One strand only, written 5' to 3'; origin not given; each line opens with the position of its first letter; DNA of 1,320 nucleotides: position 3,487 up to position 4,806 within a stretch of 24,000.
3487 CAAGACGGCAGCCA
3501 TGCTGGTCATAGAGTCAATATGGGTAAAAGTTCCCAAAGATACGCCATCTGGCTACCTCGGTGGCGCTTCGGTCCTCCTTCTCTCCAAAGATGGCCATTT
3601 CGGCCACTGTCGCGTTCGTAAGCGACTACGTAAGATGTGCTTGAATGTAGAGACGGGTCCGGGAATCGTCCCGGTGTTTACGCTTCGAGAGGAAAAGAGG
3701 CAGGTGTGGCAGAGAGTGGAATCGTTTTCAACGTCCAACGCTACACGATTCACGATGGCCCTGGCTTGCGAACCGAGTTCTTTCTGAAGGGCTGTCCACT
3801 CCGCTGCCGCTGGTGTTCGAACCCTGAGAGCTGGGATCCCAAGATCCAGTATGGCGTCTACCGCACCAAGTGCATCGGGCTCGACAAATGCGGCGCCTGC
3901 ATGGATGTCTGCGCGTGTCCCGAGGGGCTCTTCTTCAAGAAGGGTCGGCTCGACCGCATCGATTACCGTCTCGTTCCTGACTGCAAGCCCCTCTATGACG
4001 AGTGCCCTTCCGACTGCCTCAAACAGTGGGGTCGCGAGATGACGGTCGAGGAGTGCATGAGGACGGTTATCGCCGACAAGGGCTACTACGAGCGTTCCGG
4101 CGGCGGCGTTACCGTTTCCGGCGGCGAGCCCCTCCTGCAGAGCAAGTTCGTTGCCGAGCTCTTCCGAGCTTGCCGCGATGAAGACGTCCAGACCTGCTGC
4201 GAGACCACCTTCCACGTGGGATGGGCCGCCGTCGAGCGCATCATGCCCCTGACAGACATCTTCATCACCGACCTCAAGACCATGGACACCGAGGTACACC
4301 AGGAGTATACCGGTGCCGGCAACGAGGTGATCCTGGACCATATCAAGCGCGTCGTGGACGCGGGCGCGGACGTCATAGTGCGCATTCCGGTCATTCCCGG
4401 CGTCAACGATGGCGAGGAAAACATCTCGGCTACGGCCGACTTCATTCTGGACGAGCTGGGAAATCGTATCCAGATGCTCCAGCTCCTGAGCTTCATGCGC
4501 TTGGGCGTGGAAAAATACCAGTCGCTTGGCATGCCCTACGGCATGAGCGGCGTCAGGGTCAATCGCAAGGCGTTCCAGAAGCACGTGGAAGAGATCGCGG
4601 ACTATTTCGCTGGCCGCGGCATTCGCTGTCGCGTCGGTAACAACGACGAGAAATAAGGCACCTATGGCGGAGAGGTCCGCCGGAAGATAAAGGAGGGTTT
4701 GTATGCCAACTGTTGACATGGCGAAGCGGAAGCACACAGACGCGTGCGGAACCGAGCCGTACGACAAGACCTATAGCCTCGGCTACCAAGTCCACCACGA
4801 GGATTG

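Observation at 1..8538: GRE catabolic locus combining an anion symporter, a SucD/AdhE-type acylating aldehyde dehydrogenase, a SucC-like ligase and an Fe-ADH; it matches no characterised GRE pathway I know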

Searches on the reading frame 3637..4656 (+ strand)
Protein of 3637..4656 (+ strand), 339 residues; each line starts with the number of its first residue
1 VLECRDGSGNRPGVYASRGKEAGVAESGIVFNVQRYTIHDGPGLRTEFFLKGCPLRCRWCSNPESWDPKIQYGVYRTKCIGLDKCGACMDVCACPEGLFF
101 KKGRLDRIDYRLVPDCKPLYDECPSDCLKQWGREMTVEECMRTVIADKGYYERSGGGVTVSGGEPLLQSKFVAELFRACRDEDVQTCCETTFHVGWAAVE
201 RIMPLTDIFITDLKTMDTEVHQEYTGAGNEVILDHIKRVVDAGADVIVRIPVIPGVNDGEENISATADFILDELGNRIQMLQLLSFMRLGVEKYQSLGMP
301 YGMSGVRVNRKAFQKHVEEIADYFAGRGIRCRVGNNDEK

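Call 7: search_protein_families(library=pfam, proteins=[window:3637-4656:+])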
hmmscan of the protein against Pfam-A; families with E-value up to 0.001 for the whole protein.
window:3637-4656:+ (339 aa): 2 families
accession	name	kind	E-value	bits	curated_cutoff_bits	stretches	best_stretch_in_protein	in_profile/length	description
PF04055.27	Radical_SAM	-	2.1e-18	67.5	29.5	1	130-262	23-161/166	Radical SAM superfamily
PF13353.11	Fer4_12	-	3e-12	47.5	22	1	40-191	2-91/137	4Fe-4S single cluster domain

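Call 8: search_protein_families(library=ncbifam, proteins=[window:3637-4656:+])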
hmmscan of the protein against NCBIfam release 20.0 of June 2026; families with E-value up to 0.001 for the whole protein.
window:3637-4656:+ (339 aa): 20 families
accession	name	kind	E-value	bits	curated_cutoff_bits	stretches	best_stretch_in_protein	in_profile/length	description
NF048008.1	SfplDhtActHpfHKleb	equivalog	1.7e-153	510.4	500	1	29-335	1-307/308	(2S)-3-sulfopropanediol dehydratase activating enzyme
TIGR02494.1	PFLE_PFLC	subfamily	4.8e-90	301.8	174.35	1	30-320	1-288/293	glycyl-radical enzyme activating protein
NF048010.1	SfplDhtActHpsHDes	equivalog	5e-90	301.3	430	1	26-317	4-294/298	(2S)-3-sulfopropanediol dehydratase activating enzyme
NF043069.1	T4HPD_activ_SAM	equivalog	5.5e-80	268.9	425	1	28-334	2-298/299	trans-4-hydroxy-L-proline dehydratase activase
NF033719.1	ind_deCO2_activ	equivalog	4.1e-76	256.2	425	1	28-332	1-301/302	indoleacetate decarboxylase activase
NF033717.2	HPDL_rSAM_activ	equivalog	2e-73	247.4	420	1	26-336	2-308/311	4-hydroxyphenylacetate decarboxylase activase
TIGR04395.1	cutC_activ_rSAM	equivalog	3.7e-72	243.2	360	1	27-320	4-296/309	choline TMA-lyase-activating enzyme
TIGR04003.1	rSAM_BssD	equivalog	4.6e-62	210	496.45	1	29-307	2-282/314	[benzylsuccinate synthase]-activating enzyme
NF007483.0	PRK10076.1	equivalog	1.7e-57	194.8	326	2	116-322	79-282/292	[formate-C-acetyltransferase]-activating enzyme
TIGR02493.1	PFLA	equivalog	4.6e-55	186.5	231.75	2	129-320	40-231/235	pyruvate formate-lyase-activating protein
NF008356.0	PRK11145.1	equivalog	4.3e-47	160.5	375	2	131-321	47-237/246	pyruvate formate lyase 1-activating protein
TIGR04041.1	activase_YjjW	hypoth_equivalog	1.5e-37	129.5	250.2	1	30-295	4-247/276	YjjW family glycine radical enzyme activase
TIGR02495.1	NrdG2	equivalog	5.3e-11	42.2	131.15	1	157-271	65-181/193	anaerobic ribonucleoside-triphosphate reductase activating protein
TIGR02491.1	NrdG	equivalog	1.5e-10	41.2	126.1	1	32-69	4-41/154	anaerobic ribonucleoside-triphosphate reductase activating protein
TIGR04337.1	AmmeMemoSam_rS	hypoth_equivalog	8.1e-09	34.8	220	1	160-280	123-244/349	AmmeMemoRadiSam system radical SAM enzyme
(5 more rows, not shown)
